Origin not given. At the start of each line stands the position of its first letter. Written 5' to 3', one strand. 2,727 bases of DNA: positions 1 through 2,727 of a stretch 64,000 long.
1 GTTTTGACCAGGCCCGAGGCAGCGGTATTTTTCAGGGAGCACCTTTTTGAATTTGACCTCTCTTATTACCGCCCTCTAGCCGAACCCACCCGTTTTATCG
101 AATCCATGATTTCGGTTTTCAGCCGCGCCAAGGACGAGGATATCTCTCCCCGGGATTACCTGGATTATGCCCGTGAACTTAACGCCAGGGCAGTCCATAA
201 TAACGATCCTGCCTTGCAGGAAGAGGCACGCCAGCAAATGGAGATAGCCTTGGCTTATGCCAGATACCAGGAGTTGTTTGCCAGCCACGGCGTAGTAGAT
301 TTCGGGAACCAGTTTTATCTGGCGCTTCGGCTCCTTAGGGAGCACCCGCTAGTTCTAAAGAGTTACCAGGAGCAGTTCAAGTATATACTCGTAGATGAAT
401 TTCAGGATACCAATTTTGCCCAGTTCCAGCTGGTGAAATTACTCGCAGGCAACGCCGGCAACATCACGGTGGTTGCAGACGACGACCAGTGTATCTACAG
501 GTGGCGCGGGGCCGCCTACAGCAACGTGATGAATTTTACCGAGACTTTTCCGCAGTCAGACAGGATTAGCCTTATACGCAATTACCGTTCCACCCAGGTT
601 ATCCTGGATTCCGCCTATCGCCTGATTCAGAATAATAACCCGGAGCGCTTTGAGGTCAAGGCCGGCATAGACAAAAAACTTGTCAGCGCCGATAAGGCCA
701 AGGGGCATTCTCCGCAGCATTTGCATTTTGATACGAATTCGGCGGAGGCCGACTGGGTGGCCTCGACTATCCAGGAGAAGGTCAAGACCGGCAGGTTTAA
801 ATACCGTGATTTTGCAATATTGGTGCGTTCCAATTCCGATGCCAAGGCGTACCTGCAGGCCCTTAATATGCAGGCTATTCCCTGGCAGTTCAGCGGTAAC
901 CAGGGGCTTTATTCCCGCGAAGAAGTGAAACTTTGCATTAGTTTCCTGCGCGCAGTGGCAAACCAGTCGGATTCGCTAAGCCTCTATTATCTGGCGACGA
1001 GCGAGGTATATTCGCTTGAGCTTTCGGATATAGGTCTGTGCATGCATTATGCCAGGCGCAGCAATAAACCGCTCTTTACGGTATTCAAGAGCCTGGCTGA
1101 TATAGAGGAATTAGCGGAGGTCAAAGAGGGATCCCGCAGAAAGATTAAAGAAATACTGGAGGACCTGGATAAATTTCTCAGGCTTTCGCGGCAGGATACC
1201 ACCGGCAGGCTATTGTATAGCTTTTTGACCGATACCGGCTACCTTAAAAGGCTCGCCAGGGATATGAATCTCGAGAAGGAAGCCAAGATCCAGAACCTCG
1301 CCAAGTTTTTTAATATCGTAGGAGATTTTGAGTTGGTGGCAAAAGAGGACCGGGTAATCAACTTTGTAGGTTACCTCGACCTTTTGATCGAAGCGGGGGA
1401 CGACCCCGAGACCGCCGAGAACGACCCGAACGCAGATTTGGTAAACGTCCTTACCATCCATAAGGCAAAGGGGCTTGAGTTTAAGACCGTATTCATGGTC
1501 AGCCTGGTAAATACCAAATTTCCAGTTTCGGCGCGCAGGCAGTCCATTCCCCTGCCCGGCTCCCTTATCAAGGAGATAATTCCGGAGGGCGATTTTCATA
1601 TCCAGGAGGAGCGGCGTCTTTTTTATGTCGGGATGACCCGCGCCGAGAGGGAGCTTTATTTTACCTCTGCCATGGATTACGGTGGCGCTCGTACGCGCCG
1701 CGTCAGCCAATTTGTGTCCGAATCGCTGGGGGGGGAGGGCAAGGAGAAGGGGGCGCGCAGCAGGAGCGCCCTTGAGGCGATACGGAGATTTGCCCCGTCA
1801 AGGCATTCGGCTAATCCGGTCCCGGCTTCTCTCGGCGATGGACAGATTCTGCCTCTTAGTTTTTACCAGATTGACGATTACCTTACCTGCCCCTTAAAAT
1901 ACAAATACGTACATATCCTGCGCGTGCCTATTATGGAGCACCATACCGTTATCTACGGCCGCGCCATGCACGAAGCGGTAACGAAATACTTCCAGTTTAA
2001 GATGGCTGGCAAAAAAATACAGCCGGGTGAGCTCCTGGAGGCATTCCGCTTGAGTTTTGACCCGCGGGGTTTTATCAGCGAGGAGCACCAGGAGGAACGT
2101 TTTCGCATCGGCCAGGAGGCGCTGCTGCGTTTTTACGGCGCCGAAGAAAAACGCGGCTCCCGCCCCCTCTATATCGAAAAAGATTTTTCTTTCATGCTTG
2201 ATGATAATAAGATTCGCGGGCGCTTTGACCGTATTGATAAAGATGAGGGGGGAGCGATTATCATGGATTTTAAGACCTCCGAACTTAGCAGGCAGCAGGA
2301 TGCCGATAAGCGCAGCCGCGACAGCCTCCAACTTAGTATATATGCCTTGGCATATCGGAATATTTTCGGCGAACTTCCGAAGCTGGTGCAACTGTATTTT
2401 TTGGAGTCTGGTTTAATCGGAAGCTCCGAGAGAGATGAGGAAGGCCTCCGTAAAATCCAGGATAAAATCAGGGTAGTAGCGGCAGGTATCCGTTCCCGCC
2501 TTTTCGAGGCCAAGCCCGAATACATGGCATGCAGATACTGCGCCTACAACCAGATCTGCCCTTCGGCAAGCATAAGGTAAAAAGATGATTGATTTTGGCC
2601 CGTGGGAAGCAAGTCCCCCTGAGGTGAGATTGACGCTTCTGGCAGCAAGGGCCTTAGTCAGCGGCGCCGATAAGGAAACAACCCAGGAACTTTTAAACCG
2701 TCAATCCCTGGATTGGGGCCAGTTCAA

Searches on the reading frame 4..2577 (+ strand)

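Call 93: search_protein_families(library=ncbifam, proteins=[window:4-2577:+], max_evalue=1e-30)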
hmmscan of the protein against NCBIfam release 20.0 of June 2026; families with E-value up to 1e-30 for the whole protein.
window:4-2577:+ (858 aa): 7 families
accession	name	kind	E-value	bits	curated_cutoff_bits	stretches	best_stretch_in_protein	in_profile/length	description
TIGR01073.1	pcrA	equivalog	2.1e-99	333.9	911.2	1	55-573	140-630/725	DNA helicase PcrA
TIGR01074.1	rep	equivalog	1.1e-86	291.6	951.45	1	72-573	154-632/668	DNA helicase Rep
NF008743.0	PRK11773.1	equivalog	4.8e-79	266.5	965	1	75-573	164-635/720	DNA helicase II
TIGR01075.1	uvrD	equivalog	1.2e-77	261.8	1144.45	1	45-573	130-630/715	DNA helicase II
NF008172.0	PRK10919.1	equivalog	3.2e-61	207.4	1168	1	74-557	157-613/673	DNA helicase Rep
TIGR02785.1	addA_Gpos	equivalog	1.1e-43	149.4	707.65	0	263-502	572-806/1234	helicase-exonuclease AddAB subunit AddA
TIGR00609.1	recB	equivalog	3.7e-33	114.8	696.05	1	115-556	362-813/1175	exodeoxyribonuclease V subunit beta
